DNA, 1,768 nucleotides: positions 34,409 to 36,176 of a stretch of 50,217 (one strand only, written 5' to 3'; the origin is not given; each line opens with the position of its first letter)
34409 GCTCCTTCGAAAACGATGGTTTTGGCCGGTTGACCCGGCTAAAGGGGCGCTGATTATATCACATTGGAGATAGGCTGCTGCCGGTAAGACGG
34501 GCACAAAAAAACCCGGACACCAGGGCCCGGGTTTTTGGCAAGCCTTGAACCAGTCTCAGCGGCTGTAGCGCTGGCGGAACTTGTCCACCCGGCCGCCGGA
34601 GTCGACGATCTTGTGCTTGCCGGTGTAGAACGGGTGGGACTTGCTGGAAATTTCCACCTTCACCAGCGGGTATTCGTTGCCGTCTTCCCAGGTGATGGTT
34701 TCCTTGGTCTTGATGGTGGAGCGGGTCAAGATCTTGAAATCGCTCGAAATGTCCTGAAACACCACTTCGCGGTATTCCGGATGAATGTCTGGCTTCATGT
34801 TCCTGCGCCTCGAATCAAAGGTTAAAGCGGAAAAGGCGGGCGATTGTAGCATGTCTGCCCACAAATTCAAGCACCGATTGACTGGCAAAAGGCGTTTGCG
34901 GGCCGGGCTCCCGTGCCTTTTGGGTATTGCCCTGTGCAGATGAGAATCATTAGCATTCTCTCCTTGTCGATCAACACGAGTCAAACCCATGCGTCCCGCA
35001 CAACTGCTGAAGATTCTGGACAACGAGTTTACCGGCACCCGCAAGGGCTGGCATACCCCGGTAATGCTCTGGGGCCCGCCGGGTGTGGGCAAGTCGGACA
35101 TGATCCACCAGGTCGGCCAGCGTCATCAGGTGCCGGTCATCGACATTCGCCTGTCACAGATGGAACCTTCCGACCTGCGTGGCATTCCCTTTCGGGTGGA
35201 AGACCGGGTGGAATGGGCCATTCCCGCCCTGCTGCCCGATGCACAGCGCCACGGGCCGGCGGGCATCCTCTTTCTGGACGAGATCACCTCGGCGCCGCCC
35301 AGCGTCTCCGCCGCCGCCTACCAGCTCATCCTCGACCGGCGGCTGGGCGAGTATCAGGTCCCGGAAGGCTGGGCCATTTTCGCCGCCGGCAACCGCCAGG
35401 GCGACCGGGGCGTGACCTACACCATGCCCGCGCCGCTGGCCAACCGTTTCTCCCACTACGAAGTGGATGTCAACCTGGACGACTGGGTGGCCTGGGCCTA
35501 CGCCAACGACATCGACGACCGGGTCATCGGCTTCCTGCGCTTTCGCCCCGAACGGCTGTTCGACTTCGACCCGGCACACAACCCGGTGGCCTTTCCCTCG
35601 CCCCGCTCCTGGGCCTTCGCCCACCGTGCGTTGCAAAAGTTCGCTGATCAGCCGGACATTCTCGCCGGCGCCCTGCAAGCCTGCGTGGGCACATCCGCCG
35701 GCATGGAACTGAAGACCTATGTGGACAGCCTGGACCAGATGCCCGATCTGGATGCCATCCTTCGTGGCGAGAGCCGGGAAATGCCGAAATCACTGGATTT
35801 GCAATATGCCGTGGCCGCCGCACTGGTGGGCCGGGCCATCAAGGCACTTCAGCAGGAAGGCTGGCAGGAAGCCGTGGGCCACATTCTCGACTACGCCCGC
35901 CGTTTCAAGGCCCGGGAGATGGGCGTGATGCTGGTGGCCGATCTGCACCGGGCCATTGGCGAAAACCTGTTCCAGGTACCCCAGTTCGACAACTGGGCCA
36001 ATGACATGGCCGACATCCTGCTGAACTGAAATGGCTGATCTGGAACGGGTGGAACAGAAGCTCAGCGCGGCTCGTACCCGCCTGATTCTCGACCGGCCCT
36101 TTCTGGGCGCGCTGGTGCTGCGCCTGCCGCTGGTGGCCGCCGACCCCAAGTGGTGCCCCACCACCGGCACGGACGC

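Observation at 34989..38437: Compact three-gene MoxR AAA+ / HExxH-VWA / unknown-protein operon: candidate uncharacterised ATP-driven metalloprotease or metal-insertion system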

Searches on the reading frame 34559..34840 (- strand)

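Call 44: search_protein_families(library=pfam, proteins=[window:34559-34840:-], max_evalue=0.00001)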
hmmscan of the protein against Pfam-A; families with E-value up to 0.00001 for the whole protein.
window:34559-34840:- (94 aa): 1 family
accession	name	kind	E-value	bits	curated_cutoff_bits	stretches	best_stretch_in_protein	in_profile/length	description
PF01197.23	Ribosomal_L31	-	4.8e-28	97.6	27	1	15-92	1-64/65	Ribosomal protein L31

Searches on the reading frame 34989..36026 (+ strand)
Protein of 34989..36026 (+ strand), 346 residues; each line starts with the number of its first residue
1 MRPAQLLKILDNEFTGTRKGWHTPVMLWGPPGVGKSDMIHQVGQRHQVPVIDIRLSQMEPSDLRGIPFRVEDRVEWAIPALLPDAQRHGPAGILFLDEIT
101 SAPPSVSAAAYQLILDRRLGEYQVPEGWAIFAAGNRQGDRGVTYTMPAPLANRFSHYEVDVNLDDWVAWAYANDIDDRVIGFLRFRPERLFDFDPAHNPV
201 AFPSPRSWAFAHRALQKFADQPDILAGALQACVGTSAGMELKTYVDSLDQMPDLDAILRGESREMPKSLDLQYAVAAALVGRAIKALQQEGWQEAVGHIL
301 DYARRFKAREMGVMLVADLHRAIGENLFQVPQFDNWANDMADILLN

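Call 3: search_protein_families(library=pfam, proteins=[window:34989-36026:+], max_evalue=0.1)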
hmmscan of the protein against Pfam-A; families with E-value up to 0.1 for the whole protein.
window:34989-36026:+ (346 aa): 10 families
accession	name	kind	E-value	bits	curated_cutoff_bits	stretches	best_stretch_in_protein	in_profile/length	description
PF07728.20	AAA_5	-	2e-09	38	22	1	24-141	1-127/139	AAA domain (dynein-related subfamily)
PF00004.35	AAA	-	1.1e-08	36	21.2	1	25-108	1-81/131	ATPase family associated with various cellular activities (AAA)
PF07726.17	AAA_3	-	0.0022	18.3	27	1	25-154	2-129/131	ATPase family associated with various cellular activities (AAA)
PF13191.12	AAA_16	-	0.003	18.5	32.6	1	7-45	9-47/167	AAA ATPase domain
PF20030.5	bpMoxR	-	0.0057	16.2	27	1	25-104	34-111/205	MoxR domain in the MoxR-vWA-beta-propeller ternary systems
PF00158.32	Sigma54_activat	-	0.0079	16.3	20.2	0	22-59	22-62/168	Sigma-54 interaction domain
PF13401.12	AAA_22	-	0.043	14.6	27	0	25-62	8-49/130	AAA domain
PF05673.19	DUF815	-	0.045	13.3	23.8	1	24-67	55-96/249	Protein of unknown function (DUF815)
PF13173.12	AAA_14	-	0.048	14.1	27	0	24-104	4-76/129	AAA domain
PF01443.25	Viral_helicase1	-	0.091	13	21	0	29-106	5-75/228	Viral superfamily 1 RNA helicase core domain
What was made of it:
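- On MoxR-class AAA+ ATPase (Pfam AAA_5): AAA_5 scores 38 bits (cut-off 22) and AAA scores 36 bits (cut-off 21.2) (call 3).
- On MoxR-vWA ternary conflict systems / known anti-phage defence: bpMoxR scores 16 bits against a cut-off of 27 (call 3).
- Checked: Gene 1: Pfam AAA_5 scores 38 bits against a cut-off of 22, and AAA scores 36 bits (call 3).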

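Call 4: search_protein_families(library=ncbifam, proteins=[window:34989-36026:+], max_evalue=0.1)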
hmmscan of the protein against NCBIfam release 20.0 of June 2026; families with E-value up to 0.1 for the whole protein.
window:34989-36026:+ (346 aa): 6 families
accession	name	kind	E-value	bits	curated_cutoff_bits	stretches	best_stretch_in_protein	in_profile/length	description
NF051870.1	NAssimRespRegNtrX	equivalog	5.9e-05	22.1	600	1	24-118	164-257/452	nitrogen assimilation response regulator NtrX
NF003229.0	PRK04195.1-5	equivalog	0.007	15.1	280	1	23-57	45-79/413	replication factor C large subunit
NF042959.1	IteA_antiphage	equivalog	0.0071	15.5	510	1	24-58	127-161/367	anti-phage ATPase IteA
NF003230.0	PRK04195.1-6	equivalog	0.04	12.6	441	1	21-57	38-74/494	replication factor C large subunit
NF033453.1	BREX_3_BrxF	hypoth_equivalog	0.077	12.7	50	0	25-56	19-50/149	BREX-3 system P-loop-containing protein BrxF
NF008263.0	PRK11034.1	equivalog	0.094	10.6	1350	0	26-113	492-580/758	ATP-dependent Clp protease ATP-binding subunit ClpA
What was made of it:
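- On NorQD / CbbQO activases: No NCBIfam or Pfam NorD/CbbO hit was found (calls 3, 4).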

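Call 5: search_protein_families(library=padloc, proteins=[window:34989-36026:+], max_evalue=0.1)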
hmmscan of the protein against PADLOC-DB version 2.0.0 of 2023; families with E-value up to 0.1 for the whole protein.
window:34989-36026:+ (346 aa): 4 families
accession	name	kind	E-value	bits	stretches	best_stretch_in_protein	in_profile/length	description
PDLC02196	IetA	-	0.0045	14.5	1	23-56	123-156/374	-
PDLC03838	DolB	-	0.0045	14.3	1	25-113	169-252/375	-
PDLC04788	PDC-S01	-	0.006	13.5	1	22-108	19-102/448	-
PDLC02195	IetA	-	0.0099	13.2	1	25-57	140-172/395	-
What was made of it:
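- No PADLOC model reaches significance (best E=0.0045, P-loop region only; call 5). bpMoxR scores below its threshold (16 bits against 27; call 3).
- Tried and rejected: NCBIfam and PADLOC scans of all three proteins gave nothing above threshold (calls 4, 5).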

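Call 26: search_solved_structures(query=window:34989-36026:+, max_evalue=0.01)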
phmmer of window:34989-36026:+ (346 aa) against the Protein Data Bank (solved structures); distinct sequences matched with E-value up to 0.01: 7.
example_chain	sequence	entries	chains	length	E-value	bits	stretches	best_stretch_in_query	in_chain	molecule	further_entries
6or5_A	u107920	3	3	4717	3.7e-08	35.9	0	24-161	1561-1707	Midasin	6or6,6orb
6i27_A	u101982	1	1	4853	0.00019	23.6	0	22-165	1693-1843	Midasin,Midasin,Midasin,Midasin,Midasin,Midasin,Midasin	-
6i26_A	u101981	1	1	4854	0.00019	23.6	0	22-165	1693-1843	Midasin,Midasin,Midasin,Midasin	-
6hyp_A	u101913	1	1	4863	0.0002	23.6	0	22-165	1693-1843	Midasin,Midasin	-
5jcs_s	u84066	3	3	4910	0.0002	23.6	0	22-165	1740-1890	Midasin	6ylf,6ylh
5c3c_A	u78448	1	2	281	0.0021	20.2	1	16-117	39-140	CbbQ/NirQ/NorQ domain protein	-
9uiq_A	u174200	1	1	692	0.0068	18.5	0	24-137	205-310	Chromosome transmission fidelity protein 18 homolog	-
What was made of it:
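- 34989..36029 (+): Gene 1: MoxR-class AAA+ ATPase (single AAA_5 module plus helical lid). Walker A is at 35073-35096 and Walker B at 35265-35282. Weak PDB sequence matches are to midasin AAA modules and CbbQ (call 26).
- On NorQD / CbbQO activases: There is only a weak CbbQ hit (E=0.0021, call 26).
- Closest known: NorQ/NorD and CbbQ/CbbO. Different: Sequence similarity is only distant (CbbQ E=0.002, call 26).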
